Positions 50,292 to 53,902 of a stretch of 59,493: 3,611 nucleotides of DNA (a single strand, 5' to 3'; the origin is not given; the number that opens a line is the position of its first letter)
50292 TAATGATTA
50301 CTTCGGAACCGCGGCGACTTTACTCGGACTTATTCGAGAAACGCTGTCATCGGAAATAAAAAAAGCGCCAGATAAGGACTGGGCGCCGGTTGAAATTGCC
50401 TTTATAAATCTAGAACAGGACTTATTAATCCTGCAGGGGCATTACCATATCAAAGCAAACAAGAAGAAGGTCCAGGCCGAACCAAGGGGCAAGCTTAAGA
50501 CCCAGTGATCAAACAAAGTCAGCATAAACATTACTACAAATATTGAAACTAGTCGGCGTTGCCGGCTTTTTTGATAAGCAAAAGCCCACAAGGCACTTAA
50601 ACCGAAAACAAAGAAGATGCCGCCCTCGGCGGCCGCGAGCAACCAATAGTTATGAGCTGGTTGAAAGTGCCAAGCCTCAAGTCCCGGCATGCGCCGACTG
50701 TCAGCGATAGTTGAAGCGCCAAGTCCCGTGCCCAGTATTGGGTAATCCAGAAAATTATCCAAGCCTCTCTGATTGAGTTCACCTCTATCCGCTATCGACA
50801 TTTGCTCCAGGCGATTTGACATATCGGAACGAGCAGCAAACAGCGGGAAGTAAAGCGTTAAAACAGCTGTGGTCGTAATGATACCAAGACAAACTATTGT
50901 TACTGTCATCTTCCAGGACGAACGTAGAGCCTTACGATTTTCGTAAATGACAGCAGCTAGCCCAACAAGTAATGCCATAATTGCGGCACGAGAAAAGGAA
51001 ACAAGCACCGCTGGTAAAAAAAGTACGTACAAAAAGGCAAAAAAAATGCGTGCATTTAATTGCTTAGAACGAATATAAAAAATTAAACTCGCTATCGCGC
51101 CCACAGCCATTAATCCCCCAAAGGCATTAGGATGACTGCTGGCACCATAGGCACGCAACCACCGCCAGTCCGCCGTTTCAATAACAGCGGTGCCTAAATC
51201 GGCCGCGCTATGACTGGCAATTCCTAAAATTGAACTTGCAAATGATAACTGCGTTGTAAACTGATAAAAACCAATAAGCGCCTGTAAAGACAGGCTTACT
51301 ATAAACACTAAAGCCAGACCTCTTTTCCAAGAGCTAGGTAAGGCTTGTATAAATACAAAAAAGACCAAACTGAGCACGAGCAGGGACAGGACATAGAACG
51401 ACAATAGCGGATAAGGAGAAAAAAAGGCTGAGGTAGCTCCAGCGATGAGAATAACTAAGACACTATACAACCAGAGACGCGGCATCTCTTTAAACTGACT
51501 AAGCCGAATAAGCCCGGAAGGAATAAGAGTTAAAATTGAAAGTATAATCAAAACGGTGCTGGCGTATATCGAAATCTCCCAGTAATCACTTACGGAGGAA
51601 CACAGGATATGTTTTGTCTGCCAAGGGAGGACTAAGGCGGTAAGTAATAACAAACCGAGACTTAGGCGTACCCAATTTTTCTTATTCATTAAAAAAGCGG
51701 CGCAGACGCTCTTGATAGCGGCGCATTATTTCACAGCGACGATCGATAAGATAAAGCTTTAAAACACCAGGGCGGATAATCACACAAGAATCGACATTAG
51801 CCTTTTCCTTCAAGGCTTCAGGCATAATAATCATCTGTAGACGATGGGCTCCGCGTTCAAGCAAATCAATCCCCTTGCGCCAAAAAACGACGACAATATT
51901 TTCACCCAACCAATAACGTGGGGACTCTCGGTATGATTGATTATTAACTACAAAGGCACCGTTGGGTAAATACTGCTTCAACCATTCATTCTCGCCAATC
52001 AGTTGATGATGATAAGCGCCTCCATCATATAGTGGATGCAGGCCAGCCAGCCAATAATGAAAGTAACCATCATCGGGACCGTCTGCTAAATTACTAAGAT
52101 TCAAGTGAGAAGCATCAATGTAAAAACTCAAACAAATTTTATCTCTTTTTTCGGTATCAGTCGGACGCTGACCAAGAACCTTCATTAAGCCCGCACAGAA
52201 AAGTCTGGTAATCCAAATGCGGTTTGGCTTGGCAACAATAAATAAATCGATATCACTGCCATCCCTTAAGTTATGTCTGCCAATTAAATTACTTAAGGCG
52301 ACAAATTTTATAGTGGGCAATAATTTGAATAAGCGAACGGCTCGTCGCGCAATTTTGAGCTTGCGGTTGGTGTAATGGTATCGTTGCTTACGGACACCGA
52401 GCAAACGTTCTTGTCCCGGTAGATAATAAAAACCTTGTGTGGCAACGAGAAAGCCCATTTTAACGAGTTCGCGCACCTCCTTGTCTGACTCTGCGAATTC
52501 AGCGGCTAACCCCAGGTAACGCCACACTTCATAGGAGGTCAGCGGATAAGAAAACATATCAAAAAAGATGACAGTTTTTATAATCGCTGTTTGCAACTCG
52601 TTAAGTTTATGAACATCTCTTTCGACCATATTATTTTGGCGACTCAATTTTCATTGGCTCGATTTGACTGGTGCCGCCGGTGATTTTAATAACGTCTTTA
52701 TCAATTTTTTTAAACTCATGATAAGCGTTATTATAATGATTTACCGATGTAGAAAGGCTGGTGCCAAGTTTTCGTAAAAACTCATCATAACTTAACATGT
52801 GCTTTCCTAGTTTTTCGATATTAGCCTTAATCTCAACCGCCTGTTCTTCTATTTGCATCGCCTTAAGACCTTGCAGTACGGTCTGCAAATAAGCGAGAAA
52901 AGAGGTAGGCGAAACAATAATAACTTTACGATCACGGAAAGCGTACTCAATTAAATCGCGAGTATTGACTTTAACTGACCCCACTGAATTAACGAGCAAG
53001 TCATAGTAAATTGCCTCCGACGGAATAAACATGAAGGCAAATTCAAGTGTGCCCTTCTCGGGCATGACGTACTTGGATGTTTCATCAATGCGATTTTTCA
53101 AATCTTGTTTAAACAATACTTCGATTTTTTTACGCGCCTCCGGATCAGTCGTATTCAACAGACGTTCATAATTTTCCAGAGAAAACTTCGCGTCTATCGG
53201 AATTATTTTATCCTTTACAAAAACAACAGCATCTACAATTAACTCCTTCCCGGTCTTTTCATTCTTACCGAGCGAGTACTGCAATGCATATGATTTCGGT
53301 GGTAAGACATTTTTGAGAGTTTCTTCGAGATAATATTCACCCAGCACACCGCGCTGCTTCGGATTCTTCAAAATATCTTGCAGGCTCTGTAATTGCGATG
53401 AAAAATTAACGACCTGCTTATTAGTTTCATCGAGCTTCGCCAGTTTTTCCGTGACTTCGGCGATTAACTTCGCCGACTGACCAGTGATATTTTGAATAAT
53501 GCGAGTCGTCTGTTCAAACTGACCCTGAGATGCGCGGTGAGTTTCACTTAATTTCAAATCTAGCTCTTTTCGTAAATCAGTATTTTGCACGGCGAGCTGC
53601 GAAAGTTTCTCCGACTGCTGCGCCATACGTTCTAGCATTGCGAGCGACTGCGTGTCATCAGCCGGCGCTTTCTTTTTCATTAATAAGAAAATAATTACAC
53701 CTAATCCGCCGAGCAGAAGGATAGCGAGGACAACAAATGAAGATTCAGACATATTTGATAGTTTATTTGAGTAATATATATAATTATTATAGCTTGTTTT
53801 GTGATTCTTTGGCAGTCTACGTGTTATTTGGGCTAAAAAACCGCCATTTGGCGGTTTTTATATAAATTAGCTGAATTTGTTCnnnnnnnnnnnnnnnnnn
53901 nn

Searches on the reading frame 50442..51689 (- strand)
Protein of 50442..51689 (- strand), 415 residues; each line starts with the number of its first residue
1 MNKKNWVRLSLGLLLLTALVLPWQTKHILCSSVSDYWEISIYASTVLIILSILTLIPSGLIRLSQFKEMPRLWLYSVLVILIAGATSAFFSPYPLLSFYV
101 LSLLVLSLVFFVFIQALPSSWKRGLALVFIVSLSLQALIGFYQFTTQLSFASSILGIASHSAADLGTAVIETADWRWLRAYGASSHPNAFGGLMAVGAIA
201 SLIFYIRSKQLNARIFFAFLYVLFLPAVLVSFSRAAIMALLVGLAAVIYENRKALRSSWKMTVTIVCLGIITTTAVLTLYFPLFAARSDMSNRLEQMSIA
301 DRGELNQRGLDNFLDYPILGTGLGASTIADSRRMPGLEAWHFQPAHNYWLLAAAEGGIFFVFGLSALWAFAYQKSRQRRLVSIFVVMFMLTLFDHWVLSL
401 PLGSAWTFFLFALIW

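Call 8: search_protein_families(library=pfam, proteins=[window:50442-51689:-], max_evalue=0.001)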
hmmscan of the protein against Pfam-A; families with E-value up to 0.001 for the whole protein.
window:50442-51689:- (415 aa): 1 family
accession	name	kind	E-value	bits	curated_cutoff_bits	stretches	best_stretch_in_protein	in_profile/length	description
PF04932.20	Wzy_C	-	2.2e-17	63.7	31.7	1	220-359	2-143/149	O-Antigen ligase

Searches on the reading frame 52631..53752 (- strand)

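Call 8: search_protein_families(library=pfam, proteins=[window:52631-53752:-], max_evalue=0.001)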
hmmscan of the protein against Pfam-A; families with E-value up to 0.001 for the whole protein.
window:52631-53752:- (373 aa): 1 family
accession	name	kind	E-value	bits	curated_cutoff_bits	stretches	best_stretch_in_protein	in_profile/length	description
PF02646.22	RmuC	-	3.6e-51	174.4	26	1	68-352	3-272/291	RmuC family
